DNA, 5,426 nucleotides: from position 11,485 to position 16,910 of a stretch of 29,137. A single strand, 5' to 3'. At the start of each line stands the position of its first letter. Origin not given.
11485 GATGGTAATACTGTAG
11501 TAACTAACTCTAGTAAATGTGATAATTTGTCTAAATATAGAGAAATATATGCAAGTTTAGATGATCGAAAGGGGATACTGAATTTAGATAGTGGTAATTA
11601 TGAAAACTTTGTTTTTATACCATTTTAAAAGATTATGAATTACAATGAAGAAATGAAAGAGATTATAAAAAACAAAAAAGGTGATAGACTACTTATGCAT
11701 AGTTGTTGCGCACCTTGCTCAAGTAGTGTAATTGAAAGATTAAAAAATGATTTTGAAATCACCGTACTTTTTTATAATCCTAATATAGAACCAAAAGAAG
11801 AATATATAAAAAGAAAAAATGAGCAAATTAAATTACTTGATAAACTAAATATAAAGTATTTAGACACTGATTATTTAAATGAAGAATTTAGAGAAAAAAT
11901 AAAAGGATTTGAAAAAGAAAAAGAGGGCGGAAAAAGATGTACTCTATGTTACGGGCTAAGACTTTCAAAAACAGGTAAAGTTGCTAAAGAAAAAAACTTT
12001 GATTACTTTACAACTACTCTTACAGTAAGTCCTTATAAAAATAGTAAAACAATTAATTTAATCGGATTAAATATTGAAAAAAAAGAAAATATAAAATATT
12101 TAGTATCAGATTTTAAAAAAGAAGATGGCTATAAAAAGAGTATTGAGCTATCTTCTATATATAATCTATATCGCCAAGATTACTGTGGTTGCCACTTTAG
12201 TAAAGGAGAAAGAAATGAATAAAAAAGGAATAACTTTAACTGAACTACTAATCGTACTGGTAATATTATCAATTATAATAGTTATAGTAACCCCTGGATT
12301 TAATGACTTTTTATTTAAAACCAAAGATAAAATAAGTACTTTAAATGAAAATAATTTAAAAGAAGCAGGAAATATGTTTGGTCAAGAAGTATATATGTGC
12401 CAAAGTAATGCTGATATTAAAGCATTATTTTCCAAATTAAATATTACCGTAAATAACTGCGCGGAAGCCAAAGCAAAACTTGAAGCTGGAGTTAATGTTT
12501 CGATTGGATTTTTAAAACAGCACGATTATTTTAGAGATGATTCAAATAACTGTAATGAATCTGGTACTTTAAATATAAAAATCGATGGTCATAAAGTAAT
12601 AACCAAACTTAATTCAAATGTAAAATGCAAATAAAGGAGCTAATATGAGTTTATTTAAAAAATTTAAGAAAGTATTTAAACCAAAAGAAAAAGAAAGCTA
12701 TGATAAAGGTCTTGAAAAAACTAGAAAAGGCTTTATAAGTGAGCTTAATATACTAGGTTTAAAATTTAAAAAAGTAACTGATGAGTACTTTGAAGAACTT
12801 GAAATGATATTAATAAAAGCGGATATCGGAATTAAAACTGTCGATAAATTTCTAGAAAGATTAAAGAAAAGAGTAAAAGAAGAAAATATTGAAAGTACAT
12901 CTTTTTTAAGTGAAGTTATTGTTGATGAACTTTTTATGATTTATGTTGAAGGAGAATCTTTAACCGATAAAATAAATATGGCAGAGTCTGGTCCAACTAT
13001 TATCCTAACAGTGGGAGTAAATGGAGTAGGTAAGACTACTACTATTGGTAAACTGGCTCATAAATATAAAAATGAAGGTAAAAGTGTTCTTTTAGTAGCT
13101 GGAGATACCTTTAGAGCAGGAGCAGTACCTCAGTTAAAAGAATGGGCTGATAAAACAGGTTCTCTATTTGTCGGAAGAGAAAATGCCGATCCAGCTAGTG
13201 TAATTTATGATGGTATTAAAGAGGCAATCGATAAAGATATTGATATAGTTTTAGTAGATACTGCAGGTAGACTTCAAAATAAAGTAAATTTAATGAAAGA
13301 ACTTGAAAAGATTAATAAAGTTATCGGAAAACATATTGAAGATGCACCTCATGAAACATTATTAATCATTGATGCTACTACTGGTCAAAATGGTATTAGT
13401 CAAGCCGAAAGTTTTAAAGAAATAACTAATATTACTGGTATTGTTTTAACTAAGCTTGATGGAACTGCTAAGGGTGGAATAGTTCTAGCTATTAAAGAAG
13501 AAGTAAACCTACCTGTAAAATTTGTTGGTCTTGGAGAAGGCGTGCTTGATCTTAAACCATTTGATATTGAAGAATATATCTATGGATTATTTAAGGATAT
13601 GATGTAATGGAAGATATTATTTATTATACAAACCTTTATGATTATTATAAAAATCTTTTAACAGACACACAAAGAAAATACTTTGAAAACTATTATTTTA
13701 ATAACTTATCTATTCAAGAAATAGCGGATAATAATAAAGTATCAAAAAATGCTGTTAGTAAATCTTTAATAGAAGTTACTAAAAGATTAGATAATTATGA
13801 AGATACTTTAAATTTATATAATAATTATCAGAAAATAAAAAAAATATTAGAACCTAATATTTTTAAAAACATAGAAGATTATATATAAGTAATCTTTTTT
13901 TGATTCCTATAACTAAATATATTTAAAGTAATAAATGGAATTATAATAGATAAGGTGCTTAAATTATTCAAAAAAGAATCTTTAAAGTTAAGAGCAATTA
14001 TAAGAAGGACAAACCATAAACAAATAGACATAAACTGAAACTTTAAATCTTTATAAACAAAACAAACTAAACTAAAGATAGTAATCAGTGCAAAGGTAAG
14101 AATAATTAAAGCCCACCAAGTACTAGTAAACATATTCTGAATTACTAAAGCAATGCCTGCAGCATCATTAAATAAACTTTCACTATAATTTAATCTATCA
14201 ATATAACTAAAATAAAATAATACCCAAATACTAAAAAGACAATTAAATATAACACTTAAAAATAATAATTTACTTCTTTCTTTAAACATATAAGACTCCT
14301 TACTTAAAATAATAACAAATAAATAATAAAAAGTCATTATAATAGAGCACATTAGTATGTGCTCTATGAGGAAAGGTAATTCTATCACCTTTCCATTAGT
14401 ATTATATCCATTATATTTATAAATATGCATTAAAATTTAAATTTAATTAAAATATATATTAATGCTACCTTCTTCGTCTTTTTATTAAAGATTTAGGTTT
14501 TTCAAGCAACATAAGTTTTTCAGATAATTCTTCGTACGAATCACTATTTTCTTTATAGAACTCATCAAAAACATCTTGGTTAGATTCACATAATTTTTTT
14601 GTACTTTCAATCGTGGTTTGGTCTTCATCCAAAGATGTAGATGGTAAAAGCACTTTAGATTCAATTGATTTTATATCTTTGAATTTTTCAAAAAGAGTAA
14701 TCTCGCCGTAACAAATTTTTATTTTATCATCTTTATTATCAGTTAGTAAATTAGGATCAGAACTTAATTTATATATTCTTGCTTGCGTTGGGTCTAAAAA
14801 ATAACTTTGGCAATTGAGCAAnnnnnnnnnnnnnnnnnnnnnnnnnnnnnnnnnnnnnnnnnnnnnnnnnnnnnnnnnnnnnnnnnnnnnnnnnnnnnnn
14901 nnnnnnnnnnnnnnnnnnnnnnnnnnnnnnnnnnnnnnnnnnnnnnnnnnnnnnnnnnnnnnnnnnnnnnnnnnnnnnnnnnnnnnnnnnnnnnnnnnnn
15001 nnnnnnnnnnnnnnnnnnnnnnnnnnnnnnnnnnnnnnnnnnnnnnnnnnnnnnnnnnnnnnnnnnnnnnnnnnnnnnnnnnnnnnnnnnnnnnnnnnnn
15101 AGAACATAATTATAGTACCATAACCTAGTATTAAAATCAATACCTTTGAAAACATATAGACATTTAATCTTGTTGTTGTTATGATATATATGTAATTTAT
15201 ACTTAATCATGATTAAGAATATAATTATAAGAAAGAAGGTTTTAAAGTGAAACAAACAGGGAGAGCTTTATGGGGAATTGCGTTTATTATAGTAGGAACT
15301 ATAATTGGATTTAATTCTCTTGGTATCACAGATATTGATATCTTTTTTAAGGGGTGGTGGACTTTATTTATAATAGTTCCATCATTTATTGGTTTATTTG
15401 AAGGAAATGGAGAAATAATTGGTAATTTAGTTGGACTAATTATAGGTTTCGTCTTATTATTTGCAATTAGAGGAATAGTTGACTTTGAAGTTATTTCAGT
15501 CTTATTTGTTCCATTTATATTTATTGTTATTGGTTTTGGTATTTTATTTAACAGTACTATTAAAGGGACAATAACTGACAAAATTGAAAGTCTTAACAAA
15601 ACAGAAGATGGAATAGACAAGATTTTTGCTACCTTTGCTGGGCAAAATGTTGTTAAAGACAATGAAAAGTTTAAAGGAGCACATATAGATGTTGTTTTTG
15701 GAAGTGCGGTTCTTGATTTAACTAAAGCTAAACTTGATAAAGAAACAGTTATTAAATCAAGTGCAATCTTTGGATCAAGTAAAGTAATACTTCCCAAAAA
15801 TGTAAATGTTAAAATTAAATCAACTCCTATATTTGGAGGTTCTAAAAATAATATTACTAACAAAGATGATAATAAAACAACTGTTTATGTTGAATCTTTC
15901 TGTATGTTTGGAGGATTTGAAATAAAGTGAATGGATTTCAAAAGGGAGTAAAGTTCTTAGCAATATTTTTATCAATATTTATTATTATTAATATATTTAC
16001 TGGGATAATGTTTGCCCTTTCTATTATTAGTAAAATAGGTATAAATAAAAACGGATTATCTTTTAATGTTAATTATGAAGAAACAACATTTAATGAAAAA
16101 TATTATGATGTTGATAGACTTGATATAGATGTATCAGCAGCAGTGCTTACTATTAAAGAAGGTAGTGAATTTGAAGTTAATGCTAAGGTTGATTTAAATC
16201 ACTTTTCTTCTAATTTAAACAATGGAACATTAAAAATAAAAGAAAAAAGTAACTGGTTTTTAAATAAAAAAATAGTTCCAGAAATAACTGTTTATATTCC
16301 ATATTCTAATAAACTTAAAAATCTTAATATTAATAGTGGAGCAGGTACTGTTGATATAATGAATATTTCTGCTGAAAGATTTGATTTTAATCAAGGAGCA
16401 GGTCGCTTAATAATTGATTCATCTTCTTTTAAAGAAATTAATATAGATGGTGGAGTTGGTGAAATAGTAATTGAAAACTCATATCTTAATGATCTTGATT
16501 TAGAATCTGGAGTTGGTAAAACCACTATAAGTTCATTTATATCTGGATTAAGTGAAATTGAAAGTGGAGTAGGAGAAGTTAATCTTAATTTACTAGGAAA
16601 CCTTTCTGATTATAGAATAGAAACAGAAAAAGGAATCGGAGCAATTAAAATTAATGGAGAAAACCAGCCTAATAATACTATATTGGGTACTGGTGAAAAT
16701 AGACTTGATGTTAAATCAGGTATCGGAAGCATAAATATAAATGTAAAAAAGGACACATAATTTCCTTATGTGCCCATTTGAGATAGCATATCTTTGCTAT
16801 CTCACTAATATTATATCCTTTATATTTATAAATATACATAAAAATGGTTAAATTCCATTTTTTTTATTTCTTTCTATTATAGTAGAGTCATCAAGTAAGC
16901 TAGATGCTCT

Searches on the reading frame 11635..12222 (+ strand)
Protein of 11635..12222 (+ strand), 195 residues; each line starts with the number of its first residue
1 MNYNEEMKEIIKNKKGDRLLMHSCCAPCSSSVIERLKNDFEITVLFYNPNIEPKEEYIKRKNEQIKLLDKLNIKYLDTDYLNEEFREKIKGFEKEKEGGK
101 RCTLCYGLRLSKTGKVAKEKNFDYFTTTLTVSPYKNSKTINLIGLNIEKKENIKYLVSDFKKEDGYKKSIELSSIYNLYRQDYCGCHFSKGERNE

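Call 16: search_protein_families(library=pfam, proteins=[window:11635-12222:+], max_evalue=0.01)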
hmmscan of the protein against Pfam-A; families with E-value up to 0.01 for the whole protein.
window:11635-12222:+ (195 aa): 1 family
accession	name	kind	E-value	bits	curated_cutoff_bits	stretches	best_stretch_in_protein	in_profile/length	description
PF02677.20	QueH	-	8.6e-69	231.6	23.5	1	19-190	1-173/175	Epoxyqueuosine reductase QueH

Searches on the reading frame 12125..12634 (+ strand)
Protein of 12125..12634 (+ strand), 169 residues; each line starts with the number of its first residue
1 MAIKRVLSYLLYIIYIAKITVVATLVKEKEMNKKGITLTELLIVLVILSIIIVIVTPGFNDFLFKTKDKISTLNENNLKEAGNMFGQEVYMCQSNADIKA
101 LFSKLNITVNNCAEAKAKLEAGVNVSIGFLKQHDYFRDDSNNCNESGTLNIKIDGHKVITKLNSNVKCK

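Call 16: search_protein_families(library=pfam, proteins=[window:12125-12634:+], max_evalue=0.01)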
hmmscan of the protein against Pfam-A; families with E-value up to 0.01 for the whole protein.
window:12125-12634:+ (169 aa): 1 family
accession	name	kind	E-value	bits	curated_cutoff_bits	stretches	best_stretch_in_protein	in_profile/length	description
PF07963.17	N_methyl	-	3.3e-06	26.9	21.2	1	32-55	3-26/27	Prokaryotic N-terminal methylation motif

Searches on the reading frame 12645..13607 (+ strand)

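Call 16: search_protein_families(library=pfam, proteins=[window:12645-13607:+], max_evalue=0.01)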
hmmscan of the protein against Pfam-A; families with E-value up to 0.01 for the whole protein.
window:12645-13607:+ (320 aa): 13 families
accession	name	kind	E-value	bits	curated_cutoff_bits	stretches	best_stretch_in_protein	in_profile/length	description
PF00448.28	SRP54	-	2.5e-75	252.9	22.7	1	117-316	1-195/196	SRP54-type protein, GTPase domain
PF02881.24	SRP54_N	-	3.3e-12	46.9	22.4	1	40-96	14-75/75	SRP54-type protein, helical bundle domain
PF13207.12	AAA_17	-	8.3e-07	29.8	27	1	123-222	1-94/136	AAA domain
PF13604.12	AAA_30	-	3.3e-06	27.4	27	1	112-212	13-102/191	AAA domain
PF06414.18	Zeta_toxin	-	4.4e-05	23.4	22.3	1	108-207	6-104/199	Zeta toxin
PF01656.29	CbiA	-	0.00066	20.1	25.4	1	126-285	8-98/125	CobQ/CobB/MinD/ParA nucleotide binding domain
PF13401.12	AAA_22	-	0.0015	19.3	27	1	115-220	3-104/130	AAA domain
PF20720.3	nSTAND3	-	0.0017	18.5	27.2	0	100-150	1-50/155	Novel STAND NTPase 3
PF25199.1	nSTAND_NTPase5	-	0.0025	18.1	34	0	106-182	28-106/145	Novel STAND NTPase 5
PF13671.12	AAA_33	-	0.004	17.9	27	0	120-163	2-40/143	AAA domain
PF13245.12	AAA_19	-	0.0059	17.2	25.1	0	118-175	12-68/134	AAA domain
PF13191.12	AAA_16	-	0.006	17.5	32.6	1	106-200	12-103/167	AAA ATPase domain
PF13614.12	AAA_31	-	0.0065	16.9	27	0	127-155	12-40/177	AAA domain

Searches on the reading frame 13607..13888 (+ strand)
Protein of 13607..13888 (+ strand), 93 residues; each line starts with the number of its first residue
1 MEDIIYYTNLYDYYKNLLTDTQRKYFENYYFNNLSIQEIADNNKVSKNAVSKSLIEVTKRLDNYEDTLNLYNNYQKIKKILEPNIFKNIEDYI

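Call 16: search_protein_families(library=pfam, proteins=[window:13607-13888:+], max_evalue=0.01)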
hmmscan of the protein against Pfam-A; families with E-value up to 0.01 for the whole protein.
window:13607-13888:+ (93 aa): 4 families
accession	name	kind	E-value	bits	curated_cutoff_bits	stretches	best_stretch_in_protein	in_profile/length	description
PF04297.20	UPF0122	-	3.5e-21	75.8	22.7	1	2-82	2-82/101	Putative helix-turn-helix protein, YlxM / p13 like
PF04545.22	Sigma70_r4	-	0.0012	18.7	24.1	1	18-52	5-39/50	Sigma-70, region 4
PF08281.18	Sigma70_r4_2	-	0.0033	17.5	25.7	1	17-52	10-45/54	Sigma-70, region 4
PF07638.17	Sigma70_ECF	-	0.009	16.4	21.1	0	18-54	136-172/185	ECF sigma factor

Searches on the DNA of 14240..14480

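Call 70: search_rna_families(source=window, start=14240, end=14480, threshold=evalue, max_evalue=1)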
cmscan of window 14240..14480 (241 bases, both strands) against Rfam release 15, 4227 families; matches with E-value up to 1: 0.
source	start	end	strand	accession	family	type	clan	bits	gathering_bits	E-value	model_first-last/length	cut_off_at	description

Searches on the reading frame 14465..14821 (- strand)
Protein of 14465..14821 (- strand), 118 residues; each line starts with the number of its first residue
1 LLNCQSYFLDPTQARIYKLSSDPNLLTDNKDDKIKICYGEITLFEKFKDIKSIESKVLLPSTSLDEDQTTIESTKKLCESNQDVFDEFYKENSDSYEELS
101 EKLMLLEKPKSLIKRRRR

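Call 16: search_protein_families(library=pfam, proteins=[window:14465-14821:-], max_evalue=0.01)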
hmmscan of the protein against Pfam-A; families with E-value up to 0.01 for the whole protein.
window:14465-14821:- (118 aa): 0 families

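Call 47: find_related_loci(query=window:14465-14821:-, collection=metagenome_contigs, flank=2500)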
Query window:14465-14821:- (118 aa) in metagenome_contigs; peptide patterns used: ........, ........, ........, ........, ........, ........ (x = any residue, [..] = any of these).
299 stretches matched a pattern, but none encodes a relative of the query by tblastn (E <= 1e-3).

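Call 48: find_related_loci(query=window:14465-14821:-, collection=genome_contigs, flank=2500)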
Query window:14465-14821:- (118 aa) in genome_contigs; peptide patterns used: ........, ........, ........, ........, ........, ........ (x = any residue, [..] = any of these).
164 stretches matched a pattern, but none encodes a relative of the query by tblastn (E <= 1e-3).

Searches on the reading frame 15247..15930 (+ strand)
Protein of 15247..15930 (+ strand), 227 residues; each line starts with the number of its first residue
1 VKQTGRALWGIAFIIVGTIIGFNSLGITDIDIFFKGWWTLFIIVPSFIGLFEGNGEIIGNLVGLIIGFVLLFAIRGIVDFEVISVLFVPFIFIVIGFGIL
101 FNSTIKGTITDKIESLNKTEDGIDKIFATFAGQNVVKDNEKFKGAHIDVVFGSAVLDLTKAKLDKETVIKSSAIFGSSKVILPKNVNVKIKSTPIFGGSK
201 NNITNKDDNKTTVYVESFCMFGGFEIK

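Call 16: search_protein_families(library=pfam, proteins=[window:15247-15930:+], max_evalue=0.01)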
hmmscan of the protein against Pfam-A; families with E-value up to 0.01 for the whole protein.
window:15247-15930:+ (227 aa): 2 families
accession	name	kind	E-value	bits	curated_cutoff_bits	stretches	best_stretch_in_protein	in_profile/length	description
PF09922.15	LiaF-like_C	-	1.6e-09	38.1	29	1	130-206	2-79/114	Cell wall-active antibiotics response LiaF, C-terminal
PF22570.1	LiaF-TM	-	4.2e-08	34.4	27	1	8-104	1-95/98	LiaF transmembrane domain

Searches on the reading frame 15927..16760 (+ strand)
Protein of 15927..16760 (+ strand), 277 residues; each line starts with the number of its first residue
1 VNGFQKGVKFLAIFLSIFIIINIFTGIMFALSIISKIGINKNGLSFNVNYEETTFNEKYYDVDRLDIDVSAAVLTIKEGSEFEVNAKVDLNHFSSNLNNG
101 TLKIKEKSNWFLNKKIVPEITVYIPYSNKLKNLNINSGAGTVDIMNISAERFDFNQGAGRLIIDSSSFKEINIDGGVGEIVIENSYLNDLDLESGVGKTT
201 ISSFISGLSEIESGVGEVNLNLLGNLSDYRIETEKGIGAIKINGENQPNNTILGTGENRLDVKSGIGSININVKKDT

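Call 16: search_protein_families(library=pfam, proteins=[window:15927-16760:+], max_evalue=0.01)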
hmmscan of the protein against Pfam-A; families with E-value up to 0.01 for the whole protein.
window:15927-16760:+ (277 aa): 2 families
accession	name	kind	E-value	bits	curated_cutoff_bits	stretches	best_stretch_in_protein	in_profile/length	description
PF13349.12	DUF4097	-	5.8e-13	49.2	22.9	1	63-236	2-185/247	Toastrack DUF4097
PF10988.14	DUF2807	-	6.2e-06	26.5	24.2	1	73-211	12-149/181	Putative auto-transporter adhesin, head GIN domain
